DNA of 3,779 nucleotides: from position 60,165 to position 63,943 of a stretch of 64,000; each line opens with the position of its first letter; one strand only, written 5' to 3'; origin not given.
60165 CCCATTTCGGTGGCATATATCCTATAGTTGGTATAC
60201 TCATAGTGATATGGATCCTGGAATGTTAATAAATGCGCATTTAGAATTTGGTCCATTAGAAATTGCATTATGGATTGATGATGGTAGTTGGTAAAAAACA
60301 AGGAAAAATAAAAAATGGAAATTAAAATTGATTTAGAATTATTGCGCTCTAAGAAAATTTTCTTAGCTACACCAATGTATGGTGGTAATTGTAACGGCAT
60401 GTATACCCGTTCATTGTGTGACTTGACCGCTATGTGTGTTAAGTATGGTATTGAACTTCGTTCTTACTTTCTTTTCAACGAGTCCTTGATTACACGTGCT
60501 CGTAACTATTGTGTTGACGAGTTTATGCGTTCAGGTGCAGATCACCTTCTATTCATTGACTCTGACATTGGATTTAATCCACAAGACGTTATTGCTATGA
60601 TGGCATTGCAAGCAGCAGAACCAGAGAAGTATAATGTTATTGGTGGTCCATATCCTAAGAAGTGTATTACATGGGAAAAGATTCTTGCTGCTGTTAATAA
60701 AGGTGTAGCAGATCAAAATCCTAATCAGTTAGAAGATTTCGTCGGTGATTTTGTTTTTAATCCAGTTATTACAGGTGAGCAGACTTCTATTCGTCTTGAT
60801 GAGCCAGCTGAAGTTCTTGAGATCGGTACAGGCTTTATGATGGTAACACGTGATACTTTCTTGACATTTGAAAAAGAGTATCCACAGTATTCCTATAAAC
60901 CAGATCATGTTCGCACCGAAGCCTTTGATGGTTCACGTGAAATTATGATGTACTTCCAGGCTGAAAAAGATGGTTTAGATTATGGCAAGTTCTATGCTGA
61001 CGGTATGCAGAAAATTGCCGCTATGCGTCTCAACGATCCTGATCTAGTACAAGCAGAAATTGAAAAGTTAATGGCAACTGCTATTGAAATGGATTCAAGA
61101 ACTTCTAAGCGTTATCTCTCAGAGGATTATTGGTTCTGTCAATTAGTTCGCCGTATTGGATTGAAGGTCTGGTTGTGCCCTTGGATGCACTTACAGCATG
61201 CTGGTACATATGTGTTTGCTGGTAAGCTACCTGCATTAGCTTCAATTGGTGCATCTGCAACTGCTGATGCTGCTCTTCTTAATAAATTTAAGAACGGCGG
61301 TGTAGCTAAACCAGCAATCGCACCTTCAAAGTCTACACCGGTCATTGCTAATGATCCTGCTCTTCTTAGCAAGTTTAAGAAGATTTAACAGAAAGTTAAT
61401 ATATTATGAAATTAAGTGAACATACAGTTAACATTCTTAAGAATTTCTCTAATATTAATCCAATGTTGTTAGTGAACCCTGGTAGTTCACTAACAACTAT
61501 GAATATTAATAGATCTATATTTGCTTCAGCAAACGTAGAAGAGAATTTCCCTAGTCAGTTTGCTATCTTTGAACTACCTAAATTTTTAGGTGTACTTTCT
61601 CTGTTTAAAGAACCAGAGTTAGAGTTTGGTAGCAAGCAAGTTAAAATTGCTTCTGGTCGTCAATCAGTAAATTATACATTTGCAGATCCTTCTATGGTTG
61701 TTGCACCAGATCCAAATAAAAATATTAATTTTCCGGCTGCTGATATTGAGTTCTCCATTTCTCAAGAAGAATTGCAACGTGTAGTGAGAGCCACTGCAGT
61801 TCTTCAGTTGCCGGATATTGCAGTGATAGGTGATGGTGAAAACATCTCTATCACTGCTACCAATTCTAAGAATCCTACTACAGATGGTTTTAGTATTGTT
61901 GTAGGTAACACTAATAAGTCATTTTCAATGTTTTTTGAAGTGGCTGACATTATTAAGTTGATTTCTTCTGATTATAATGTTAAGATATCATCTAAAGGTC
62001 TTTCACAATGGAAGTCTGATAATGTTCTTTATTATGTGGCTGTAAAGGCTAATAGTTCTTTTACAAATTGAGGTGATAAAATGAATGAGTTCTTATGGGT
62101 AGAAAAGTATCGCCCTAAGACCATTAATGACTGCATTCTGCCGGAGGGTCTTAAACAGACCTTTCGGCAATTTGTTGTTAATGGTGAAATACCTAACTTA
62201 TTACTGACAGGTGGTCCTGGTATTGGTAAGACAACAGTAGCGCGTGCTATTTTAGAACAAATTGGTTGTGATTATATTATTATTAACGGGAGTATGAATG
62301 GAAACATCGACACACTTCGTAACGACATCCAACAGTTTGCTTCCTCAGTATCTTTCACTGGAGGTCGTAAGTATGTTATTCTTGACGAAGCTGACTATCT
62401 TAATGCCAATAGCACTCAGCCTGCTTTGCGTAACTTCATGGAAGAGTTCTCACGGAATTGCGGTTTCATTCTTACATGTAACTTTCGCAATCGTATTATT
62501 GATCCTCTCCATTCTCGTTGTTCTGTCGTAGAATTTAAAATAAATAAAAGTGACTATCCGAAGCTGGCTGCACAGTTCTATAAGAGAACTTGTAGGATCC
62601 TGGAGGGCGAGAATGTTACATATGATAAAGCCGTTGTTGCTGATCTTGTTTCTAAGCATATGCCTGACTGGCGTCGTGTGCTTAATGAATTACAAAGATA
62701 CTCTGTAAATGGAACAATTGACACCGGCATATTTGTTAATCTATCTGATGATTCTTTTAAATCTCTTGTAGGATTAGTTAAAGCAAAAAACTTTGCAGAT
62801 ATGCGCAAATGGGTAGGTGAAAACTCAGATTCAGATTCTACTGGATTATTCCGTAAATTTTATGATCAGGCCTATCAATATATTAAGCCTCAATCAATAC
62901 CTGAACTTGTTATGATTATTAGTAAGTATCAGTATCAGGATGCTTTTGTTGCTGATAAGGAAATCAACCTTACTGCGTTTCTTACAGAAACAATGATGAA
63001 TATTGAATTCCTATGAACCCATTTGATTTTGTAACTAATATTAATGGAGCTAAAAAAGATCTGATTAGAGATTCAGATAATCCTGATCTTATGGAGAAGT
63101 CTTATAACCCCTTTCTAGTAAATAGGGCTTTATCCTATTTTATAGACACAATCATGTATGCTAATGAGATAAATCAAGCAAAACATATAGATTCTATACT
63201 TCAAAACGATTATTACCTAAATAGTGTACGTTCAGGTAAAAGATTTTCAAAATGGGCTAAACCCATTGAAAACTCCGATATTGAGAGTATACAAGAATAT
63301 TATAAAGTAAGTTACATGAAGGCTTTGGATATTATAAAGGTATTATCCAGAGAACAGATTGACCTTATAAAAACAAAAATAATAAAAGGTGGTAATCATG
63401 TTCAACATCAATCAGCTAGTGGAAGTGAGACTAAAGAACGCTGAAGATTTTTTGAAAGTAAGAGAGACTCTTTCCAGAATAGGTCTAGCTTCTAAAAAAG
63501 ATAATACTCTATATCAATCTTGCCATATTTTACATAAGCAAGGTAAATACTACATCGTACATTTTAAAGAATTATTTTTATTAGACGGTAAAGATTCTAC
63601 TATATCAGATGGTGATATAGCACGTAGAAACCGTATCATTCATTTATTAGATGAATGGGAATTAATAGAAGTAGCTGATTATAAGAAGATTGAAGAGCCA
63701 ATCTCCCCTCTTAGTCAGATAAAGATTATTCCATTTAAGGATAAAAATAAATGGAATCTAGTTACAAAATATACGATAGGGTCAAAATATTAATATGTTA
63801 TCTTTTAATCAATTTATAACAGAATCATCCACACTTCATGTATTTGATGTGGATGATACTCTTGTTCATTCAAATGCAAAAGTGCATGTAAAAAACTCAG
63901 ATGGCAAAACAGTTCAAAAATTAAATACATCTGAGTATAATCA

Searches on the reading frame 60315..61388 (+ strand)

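Call 58: search_protein_families(library=phrogs, proteins=[window:60315-61388:+], max_evalue=0.0001)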
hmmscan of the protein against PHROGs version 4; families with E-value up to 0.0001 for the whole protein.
window:60315-61388:+ (357 aa): 1 family
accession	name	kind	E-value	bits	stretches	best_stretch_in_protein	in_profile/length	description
phrog_1574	-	unknown function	2e-61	208.8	1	1-303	1-236/240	-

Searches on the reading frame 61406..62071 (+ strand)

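Call 58: search_protein_families(library=phrogs, proteins=[window:61406-62071:+], max_evalue=0.0001)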
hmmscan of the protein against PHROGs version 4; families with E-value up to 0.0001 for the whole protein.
window:61406-62071:+ (221 aa): 2 families
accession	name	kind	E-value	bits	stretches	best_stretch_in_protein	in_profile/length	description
phrog_223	-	DNA, RNA and nucleotide metabolism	5.2e-69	233.2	1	1-218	1-221/222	DNA polymerase processivity factor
phrog_30679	-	DNA, RNA and nucleotide metabolism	4.5e-15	56.9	1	120-219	3-107/108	DNA polymerase processivity factor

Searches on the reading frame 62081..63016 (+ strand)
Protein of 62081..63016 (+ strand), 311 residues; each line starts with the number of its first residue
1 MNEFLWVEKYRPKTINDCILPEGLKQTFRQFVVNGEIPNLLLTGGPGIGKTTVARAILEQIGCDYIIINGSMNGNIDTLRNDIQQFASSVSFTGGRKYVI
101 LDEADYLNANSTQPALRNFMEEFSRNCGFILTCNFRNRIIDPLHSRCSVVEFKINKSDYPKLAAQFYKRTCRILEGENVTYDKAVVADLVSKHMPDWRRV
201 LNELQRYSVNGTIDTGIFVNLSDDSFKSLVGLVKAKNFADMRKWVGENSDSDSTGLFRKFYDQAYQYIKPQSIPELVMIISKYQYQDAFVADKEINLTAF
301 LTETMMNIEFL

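Call 58: search_protein_families(library=phrogs, proteins=[window:62081-63016:+], max_evalue=0.0001)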
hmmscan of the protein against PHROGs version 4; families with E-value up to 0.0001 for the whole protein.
window:62081-63016:+ (311 aa): 4 families
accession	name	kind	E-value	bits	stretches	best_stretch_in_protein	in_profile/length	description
phrog_168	-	DNA, RNA and nucleotide metabolism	1.3e-116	390.8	1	1-310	6-313/314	clamp loader of DNA polymerase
phrog_5846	-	DNA, RNA and nucleotide metabolism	2e-23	84.3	1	8-208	8-203/380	clamp loader of DNA polymerase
phrog_11838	-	DNA, RNA and nucleotide metabolism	3.4e-22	80.2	1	4-208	5-206/420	clamp loader of DNA polymerase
phrog_296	-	integration and excision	1.8e-05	24.7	1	43-155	348-454/626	DNA transposition protein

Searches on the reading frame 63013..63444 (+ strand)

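Call 58: search_protein_families(library=phrogs, proteins=[window:63013-63444:+], max_evalue=0.0001)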
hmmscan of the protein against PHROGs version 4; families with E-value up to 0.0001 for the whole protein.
window:63013-63444:+ (143 aa): 2 families
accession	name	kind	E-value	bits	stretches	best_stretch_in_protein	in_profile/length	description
phrog_225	-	DNA, RNA and nucleotide metabolism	1e-37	130.5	1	2-129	22-148/160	clamp loader of DNA polymerase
phrog_30971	-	DNA, RNA and nucleotide metabolism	5.7e-22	78.9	1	48-128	1-81/82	clamp loader of DNA polymerase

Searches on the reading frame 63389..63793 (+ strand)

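Call 59: search_protein_families(library=phrogs, proteins=[window:63389-63793:+], max_evalue=0.0001)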
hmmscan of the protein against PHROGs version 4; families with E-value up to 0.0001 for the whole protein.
window:63389-63793:+ (134 aa): 1 family
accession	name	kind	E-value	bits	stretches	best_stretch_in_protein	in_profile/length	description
phrog_242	-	other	5.7e-57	192.1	1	6-133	5-132/136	translation repressor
